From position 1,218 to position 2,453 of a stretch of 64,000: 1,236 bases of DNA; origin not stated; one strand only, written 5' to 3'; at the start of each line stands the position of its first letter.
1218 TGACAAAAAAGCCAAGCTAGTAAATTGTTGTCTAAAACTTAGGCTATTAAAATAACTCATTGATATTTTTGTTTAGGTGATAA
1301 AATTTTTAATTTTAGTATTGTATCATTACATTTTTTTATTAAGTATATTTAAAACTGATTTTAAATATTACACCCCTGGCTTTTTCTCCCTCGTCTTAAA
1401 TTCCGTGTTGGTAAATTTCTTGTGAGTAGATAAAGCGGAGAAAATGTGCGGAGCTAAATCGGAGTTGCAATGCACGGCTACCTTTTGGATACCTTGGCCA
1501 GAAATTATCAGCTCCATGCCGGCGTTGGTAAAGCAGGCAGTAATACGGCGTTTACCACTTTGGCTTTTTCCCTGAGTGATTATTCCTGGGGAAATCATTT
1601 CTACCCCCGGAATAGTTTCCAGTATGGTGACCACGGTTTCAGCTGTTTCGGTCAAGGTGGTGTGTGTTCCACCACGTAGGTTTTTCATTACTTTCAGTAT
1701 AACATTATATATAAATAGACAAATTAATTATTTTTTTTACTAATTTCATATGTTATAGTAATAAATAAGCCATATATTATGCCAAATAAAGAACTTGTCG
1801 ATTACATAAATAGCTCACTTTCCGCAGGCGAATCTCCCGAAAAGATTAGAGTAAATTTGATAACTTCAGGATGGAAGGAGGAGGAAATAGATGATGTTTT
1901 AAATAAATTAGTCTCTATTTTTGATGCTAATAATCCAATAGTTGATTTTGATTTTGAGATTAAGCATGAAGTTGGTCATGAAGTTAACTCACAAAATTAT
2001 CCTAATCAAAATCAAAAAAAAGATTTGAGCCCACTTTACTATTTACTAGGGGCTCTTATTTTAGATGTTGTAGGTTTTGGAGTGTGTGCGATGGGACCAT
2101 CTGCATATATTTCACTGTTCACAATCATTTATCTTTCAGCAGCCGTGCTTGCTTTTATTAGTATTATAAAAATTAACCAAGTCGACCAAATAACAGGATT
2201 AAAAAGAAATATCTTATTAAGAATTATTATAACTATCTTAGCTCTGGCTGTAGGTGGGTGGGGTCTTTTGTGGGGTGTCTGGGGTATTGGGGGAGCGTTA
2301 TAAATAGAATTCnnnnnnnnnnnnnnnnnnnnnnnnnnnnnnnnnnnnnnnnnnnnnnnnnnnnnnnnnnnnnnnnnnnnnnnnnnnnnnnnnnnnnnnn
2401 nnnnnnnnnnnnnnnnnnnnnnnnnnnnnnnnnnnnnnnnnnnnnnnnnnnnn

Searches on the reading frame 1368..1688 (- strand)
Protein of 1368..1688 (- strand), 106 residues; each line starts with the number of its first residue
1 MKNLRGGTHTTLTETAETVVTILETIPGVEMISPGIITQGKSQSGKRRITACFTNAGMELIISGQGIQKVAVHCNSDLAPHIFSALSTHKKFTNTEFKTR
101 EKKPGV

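Call 3: search_protein_families(library=pfam, proteins=[window:1368-1688:-], max_evalue=0.1)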
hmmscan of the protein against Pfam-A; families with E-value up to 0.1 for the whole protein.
window:1368-1688:- (106 aa): 1 family
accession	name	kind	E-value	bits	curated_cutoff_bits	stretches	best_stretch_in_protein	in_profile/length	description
PF09876.14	DUF2103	-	0.00011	22.5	22.4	1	6-72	7-79/98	Predicted metal-binding protein (DUF2103)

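Call 4: search_protein_families(library=ncbifam, proteins=[window:1368-1688:-], max_evalue=0.1)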
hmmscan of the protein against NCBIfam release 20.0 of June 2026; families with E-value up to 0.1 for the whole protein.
window:1368-1688:- (106 aa): 0 families

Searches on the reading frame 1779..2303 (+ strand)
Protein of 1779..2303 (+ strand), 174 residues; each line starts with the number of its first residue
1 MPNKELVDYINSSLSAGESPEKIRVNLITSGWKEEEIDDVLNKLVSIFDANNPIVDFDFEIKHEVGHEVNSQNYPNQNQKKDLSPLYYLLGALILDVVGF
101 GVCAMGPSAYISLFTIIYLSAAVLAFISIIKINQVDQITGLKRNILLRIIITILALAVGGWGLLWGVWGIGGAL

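Call 3: search_protein_families(library=pfam, proteins=[window:1779-2303:+], max_evalue=0.1)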
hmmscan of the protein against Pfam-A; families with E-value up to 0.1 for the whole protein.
window:1779-2303:+ (174 aa): 0 families

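Call 4: search_protein_families(library=ncbifam, proteins=[window:1779-2303:+], max_evalue=0.1)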
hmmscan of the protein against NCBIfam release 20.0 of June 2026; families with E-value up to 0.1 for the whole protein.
window:1779-2303:+ (174 aa): 0 families

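Call 60: search_protein_families(library=ncbifam, proteins=[window:1779-2303:+], max_evalue=1)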
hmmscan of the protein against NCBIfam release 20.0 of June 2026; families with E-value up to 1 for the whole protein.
window:1779-2303:+ (174 aa): 0 families

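Call 61: search_protein_families(library=pfam, proteins=[window:1779-2303:+], max_evalue=1)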
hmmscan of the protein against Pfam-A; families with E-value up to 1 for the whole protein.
window:1779-2303:+ (174 aa): 1 family
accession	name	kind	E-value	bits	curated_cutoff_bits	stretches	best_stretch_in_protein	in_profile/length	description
PF20990.2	DUF2207_C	-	0.96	9.5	33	1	64-128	117-186/247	Predicted membrane protein (DUF2207) C-terminal domain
